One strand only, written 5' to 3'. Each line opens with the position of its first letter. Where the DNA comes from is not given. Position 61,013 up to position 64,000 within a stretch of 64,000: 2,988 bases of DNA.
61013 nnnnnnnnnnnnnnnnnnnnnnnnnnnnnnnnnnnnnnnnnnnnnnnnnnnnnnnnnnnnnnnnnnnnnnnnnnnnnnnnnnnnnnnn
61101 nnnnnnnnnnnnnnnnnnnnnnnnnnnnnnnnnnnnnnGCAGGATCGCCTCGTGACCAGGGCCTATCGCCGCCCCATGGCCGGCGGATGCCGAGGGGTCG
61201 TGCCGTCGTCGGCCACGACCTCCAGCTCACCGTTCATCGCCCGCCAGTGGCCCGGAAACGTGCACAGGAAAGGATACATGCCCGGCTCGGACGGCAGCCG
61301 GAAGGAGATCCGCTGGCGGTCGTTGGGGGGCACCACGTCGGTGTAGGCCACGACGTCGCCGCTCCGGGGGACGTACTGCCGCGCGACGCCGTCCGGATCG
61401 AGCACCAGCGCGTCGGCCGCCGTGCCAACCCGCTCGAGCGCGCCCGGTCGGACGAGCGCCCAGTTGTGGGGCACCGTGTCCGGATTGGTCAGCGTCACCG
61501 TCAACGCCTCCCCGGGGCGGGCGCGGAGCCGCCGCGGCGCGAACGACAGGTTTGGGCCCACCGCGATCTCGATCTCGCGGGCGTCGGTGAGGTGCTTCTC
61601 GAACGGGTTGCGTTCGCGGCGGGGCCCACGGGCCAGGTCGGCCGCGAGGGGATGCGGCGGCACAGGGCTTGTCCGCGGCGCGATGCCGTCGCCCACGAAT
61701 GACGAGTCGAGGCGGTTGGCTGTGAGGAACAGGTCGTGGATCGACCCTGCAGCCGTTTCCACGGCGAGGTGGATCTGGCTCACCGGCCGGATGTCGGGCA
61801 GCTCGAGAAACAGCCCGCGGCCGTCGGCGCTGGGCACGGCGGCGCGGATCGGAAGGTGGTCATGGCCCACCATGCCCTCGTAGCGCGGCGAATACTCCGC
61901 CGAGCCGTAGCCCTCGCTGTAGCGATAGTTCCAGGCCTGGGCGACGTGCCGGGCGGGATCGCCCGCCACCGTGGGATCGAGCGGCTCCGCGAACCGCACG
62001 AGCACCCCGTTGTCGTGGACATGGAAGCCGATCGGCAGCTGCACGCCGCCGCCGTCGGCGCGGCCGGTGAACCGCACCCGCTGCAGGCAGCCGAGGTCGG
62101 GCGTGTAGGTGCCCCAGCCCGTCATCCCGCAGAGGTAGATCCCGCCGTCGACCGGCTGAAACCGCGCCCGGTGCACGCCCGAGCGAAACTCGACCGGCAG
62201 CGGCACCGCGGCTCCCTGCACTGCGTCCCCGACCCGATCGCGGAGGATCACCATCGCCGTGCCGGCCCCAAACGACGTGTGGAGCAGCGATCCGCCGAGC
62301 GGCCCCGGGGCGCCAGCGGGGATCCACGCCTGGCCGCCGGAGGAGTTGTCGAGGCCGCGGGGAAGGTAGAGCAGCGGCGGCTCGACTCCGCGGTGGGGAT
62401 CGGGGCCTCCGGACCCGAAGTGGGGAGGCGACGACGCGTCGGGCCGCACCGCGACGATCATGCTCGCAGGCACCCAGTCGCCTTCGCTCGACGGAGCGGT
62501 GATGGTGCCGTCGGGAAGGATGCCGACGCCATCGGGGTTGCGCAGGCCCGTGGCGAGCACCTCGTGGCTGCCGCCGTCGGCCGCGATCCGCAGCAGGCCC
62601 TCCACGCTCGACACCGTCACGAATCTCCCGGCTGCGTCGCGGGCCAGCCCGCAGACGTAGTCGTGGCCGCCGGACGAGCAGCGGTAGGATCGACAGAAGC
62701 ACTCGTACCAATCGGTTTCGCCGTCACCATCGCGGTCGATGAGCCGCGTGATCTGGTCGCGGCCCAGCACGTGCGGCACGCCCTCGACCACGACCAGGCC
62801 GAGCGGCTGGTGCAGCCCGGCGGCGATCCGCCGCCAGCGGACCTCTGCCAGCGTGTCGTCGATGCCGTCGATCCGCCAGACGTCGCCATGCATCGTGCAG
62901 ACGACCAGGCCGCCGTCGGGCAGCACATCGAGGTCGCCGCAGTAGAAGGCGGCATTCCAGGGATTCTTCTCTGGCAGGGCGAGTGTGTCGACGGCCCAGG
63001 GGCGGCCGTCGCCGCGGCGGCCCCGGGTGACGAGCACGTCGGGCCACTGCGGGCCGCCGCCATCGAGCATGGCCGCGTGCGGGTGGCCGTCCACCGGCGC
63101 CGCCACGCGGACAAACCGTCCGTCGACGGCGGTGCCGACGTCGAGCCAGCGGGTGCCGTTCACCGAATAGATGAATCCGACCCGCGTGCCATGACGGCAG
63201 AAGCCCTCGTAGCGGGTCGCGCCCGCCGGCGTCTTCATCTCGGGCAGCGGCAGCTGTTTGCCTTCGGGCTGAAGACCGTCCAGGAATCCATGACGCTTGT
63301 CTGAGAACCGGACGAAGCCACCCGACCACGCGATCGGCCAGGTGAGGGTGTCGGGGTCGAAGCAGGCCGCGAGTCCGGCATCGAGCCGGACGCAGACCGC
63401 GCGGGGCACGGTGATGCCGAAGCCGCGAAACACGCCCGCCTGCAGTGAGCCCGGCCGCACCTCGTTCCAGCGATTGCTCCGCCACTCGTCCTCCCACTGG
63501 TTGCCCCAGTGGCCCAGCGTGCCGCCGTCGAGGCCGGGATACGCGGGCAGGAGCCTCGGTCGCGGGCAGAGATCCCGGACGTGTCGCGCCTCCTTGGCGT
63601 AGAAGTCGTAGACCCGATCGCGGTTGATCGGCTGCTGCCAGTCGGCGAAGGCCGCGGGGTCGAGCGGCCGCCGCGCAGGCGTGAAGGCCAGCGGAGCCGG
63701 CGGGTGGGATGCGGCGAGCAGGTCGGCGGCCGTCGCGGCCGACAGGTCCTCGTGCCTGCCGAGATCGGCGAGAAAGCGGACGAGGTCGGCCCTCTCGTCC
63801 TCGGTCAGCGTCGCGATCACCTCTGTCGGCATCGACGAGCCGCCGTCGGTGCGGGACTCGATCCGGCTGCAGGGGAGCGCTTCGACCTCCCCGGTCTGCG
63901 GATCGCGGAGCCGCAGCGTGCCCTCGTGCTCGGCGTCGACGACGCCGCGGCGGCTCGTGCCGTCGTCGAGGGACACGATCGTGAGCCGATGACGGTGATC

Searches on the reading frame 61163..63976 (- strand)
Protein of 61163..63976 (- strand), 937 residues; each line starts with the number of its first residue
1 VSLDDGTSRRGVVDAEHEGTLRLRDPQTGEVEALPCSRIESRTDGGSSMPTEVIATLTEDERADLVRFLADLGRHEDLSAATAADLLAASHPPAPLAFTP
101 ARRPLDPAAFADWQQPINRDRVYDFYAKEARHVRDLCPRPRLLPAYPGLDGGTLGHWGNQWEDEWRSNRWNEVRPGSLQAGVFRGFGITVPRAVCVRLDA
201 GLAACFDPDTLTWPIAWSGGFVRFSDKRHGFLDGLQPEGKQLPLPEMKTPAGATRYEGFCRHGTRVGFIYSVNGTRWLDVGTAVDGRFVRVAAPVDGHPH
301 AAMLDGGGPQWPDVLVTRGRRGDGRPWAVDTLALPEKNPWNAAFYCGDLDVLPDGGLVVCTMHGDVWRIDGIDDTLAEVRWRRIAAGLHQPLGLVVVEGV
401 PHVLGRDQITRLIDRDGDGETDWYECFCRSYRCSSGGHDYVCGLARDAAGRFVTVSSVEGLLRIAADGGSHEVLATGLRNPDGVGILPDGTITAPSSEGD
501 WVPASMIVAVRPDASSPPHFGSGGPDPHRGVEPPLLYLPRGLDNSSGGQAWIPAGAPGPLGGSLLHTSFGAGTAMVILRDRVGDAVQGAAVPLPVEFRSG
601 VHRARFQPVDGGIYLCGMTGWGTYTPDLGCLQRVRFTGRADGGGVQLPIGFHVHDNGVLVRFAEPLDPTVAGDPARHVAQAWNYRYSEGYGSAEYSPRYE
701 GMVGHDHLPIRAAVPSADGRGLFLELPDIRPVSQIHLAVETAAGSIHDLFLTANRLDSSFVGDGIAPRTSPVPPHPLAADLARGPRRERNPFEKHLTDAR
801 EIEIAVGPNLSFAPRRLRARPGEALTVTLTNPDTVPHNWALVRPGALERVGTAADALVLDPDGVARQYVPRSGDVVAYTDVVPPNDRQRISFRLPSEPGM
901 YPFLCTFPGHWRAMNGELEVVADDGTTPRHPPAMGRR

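Call 16: search_protein_families(library=pfam, proteins=[window:61163-63976:-], max_evalue=0.001)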
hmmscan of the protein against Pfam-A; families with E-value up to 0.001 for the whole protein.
window:61163-63976:- (937 aa): 3 families
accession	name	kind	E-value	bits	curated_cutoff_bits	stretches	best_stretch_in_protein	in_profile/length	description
PF20601.3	DUF6797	-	1.3e-11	45.6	24.9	1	204-278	1-95/96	Domain of unknown function (DUF6797)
PF00127.26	Copper-bind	-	1.3e-05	25.9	21.2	1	809-920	11-98/99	Copper binding proteins, plastocyanin/azurin family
PF13473.12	Cupredoxin_1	-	0.00083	19.8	27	0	796-840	17-60/104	Cupredoxin-like domain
